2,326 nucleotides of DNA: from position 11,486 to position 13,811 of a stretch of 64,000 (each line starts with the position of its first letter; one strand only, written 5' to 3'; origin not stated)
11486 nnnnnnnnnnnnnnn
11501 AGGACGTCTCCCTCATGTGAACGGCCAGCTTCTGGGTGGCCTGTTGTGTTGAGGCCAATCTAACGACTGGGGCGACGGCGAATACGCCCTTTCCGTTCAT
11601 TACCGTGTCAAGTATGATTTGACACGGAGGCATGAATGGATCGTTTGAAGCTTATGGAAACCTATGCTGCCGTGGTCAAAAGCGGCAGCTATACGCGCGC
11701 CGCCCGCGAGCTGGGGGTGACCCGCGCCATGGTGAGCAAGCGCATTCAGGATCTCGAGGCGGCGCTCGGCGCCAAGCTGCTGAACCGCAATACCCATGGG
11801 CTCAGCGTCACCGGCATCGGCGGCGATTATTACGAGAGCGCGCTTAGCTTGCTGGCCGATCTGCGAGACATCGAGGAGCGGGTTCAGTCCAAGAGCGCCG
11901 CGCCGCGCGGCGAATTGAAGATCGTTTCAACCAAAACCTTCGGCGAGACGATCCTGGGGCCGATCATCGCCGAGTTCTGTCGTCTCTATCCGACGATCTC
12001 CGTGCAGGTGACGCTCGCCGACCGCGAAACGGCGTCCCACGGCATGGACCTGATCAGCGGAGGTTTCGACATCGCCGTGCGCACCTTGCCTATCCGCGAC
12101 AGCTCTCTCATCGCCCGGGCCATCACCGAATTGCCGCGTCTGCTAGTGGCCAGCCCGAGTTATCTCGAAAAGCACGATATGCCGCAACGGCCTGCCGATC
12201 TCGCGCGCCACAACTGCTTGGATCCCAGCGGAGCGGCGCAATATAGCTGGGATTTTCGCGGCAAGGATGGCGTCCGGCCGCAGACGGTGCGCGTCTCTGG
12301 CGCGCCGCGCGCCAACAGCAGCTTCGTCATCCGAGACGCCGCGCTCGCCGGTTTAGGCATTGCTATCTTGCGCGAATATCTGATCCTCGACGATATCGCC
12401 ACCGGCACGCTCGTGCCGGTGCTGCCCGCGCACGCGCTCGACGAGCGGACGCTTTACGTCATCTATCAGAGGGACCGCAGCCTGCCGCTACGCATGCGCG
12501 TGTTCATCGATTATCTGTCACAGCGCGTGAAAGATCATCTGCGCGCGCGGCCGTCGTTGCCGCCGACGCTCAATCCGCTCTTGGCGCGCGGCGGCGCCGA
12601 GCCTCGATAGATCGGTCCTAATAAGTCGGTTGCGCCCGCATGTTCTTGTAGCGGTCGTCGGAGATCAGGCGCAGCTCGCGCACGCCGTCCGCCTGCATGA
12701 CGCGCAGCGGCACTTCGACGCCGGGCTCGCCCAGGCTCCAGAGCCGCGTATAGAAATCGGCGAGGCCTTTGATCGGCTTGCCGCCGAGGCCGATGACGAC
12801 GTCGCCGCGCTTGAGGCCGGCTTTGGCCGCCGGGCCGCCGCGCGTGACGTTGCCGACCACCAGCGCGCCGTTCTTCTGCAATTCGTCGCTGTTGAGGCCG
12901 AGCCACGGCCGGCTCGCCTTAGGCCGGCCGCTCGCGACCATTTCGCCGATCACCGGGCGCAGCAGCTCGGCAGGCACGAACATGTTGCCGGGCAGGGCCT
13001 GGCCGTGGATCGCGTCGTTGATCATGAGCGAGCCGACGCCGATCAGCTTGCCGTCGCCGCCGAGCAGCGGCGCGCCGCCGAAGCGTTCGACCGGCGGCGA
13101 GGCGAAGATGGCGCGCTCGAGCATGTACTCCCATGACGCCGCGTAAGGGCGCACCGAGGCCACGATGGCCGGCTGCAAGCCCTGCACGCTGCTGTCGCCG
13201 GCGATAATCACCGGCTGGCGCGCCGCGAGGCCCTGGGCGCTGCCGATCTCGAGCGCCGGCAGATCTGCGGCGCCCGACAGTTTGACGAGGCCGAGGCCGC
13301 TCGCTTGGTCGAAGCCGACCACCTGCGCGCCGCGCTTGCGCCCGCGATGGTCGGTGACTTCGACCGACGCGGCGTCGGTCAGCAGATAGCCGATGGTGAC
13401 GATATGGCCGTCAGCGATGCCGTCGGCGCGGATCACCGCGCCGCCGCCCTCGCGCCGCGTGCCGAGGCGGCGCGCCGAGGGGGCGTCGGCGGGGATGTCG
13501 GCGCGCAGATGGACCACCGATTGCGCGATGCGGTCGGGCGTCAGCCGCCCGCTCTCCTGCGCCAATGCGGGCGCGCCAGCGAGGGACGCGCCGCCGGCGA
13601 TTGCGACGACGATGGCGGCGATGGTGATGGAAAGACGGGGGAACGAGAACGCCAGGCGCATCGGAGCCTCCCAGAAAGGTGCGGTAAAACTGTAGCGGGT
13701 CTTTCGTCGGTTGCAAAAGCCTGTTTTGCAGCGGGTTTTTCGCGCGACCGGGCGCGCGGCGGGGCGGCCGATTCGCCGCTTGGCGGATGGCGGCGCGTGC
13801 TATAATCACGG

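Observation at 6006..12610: LysR-controlled catabolic operon built from divergent enzymes: candidate new (hetero)aromatic degradation pathway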

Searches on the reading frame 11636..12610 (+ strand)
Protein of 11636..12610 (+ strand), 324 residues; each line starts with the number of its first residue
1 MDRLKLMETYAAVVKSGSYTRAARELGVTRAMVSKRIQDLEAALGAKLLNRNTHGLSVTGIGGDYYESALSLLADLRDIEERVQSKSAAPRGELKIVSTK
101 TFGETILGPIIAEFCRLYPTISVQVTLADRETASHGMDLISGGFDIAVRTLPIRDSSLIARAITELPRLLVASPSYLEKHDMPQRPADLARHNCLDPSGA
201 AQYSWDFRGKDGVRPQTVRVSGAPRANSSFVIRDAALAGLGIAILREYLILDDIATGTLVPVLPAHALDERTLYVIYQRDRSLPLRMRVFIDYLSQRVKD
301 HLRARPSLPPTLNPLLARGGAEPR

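Call 3: search_protein_families(library=pfam, proteins=[window:11636-12610:+])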
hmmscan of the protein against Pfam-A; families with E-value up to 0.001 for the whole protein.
window:11636-12610:+ (324 aa): 2 families
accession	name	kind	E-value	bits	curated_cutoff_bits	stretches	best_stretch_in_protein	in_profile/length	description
PF03466.25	LysR_substrate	-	8.6e-43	146.6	28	1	89-297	3-207/209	LysR substrate binding domain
PF00126.33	HTH_1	-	1.1e-17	64.2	26.6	1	4-60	1-57/60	Bacterial regulatory helix-turn-helix protein, lysR family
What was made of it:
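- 11636..12610 (+): LysR-type transcriptional regulator, divergent from the catabolic genes. Pfam HTH_1 plus LysR_substrate (call 3).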

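Call 4: search_protein_families(library=ncbifam, proteins=[window:11636-12610:+])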
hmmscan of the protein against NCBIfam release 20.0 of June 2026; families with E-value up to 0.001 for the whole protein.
window:11636-12610:+ (324 aa): 52 families (the best 25 are shown)
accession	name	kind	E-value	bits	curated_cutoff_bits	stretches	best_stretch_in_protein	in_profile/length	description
NF040888.1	trans_reg_YafC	equivalog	8.2e-60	202.1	470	1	7-297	8-292/293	DNA-binding transcriptional regulator YafC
NF007315.1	PRK09801.1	equivalog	1.7e-47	161.9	398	1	9-301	13-299/301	L-tartrate utilization transcriptional activator TtdR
NF007917.1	PRK10632.1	equivalog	1.7e-46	158.7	425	1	1-298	1-292/303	HTH-type transcriptional activator AaeR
NF008352.0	PRK11139.1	subfamily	2e-41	142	288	1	9-301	13-295/305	transcriptional regulator GcvA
NF011573.0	PRK14997.1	equivalog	2.2e-39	135.4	380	1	10-297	12-296/303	LysR family transcriptional regulator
NF040786.1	LysR_Sec_metab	equivalog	9.2e-31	106.9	250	1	4-297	3-297/298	selenium metabolism-associated LysR family transcriptional regulator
NF007491.0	PRK10086.1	equivalog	6.2e-26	91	316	1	5-299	20-310/313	DNA-binding transcriptional regulator DsdC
NF008095.0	PRK10837.1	subfamily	1.9e-24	86.4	281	2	4-131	5-128/290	LysR family transcriptional regulator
TIGR03418.1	chol_sulf_TF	equivalog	2.9e-24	85.6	324.8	1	4-296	3-290/291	choline sulfate utilization transcriptional regulator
NF045990.1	TransRegCbbRRhodb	equivalog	3.2e-24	85.5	450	1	4-285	8-287/304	LysR family regulator CbbR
NF040889.1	trans_reg_YeiE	equivalog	3.4e-24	85.6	480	2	4-129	5-126/288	DNA-binding transcriptional regulator YeiE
NF047520.1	trans_act_CidR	equivalog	1e-21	77.4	415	1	4-297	3-291/292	cidABC operon transcriptional activator CidR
TIGR02036.1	dsdC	equivalog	1.1e-21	77.1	352.4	1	4-299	10-302/302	DNA-binding transcriptional regulator DsdC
NF008416.0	PRK11242.1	equivalog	1.9e-20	73.4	277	1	9-188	8-186/300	transcriptional regulator CynR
TIGR03339.1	phn_lysR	subfamily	6.3e-19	68.3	341.1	1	9-175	4-165/279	aminoethylphosphonate catabolism associated LysR family transcriptional regulator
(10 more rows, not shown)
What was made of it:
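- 11636..12610 (+): No NCBIfam equivalog reaches its cutoff (call 4).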

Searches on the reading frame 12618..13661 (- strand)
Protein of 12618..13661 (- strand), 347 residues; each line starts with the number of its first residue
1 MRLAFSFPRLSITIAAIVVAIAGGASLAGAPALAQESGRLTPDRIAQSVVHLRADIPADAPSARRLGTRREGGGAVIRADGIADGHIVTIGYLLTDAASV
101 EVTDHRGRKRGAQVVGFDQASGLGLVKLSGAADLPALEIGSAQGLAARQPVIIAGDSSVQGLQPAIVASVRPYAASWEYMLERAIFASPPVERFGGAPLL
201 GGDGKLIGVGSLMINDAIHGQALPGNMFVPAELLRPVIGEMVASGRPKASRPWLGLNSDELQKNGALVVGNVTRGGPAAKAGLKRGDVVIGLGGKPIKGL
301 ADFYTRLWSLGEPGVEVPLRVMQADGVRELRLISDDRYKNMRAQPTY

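Call 3: search_protein_families(library=pfam, proteins=[window:12618-13661:-])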
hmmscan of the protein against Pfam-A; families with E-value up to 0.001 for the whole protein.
window:12618-13661:- (347 aa): 4 families
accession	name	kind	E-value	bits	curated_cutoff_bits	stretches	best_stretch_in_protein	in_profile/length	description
PF13365.12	Trypsin_2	-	8.1e-11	43.3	27.6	1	74-209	3-144/144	Trypsin-like peptidase domain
PF13180.12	PDZ_2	-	9.4e-10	39.1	27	1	263-330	12-76/80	PDZ domain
PF00595.29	PDZ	-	5.3e-08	33.6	23.2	1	250-301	8-61/81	PDZ domain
PF17820.7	PDZ_6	-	1e-07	32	27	1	268-303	1-36/54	PDZ domain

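Call 4: search_protein_families(library=ncbifam, proteins=[window:12618-13661:-])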
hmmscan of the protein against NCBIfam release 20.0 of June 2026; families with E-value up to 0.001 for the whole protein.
window:12618-13661:- (347 aa): 12 families
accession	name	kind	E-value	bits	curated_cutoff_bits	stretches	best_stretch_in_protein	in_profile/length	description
TIGR02037.1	degP_htrA_DO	subfamily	1.2e-21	77.2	416.2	2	196-332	184-325/434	Do family serine endopeptidase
TIGR02038.1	protease_degS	equivalog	7.9e-15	54.8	422.95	1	62-335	70-347/351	outer membrane-stress sensor serine endopeptidase DegS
NF041521.1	HhoA_HhoB_HtrA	equivalog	3.6e-14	52.8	450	2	68-156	55-138/335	HhoA/HhoB/HtrA family serine endopeptidase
NF008189.1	PRK10942.1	equivalog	8.8e-12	44.2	720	1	72-310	115-358/477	serine endoprotease DegP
NF008147.1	PRK10898.1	equivalog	1.4e-11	44.2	408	1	66-325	74-338/352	outer membrane-stress sensor serine endopeptidase DegS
NF007526.1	PRK10139.1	equivalog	1.9e-11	43.3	756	1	71-324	90-349/456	serine endoprotease DegQ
NF047968.1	SerProtHtrA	equivalog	7.5e-11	42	470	1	83-325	96-348/357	serine protease HtrA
NF040960.1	MamE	equivalog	4.4e-08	32.2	800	1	262-335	465-536/659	magnetosome formation protease MamE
NF050055.1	SerProtHtrAMycob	equivalog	8.4e-08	31.6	800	1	35-322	199-486/502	serine protease HtrA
NF041199.1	trx7_PDZ_seleno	equivalog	1.5e-06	27.4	300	1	262-339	200-277/390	Trx7/PDZ domain-containing (seleno)protein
NF052377.1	lmo1851_S41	exception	0.00011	21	725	1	258-325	111-178/468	lmo1851 family serine protease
TIGR00225.1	prc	subfamily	0.00017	20.8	218.6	1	262-325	59-122/335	C-terminal processing peptidase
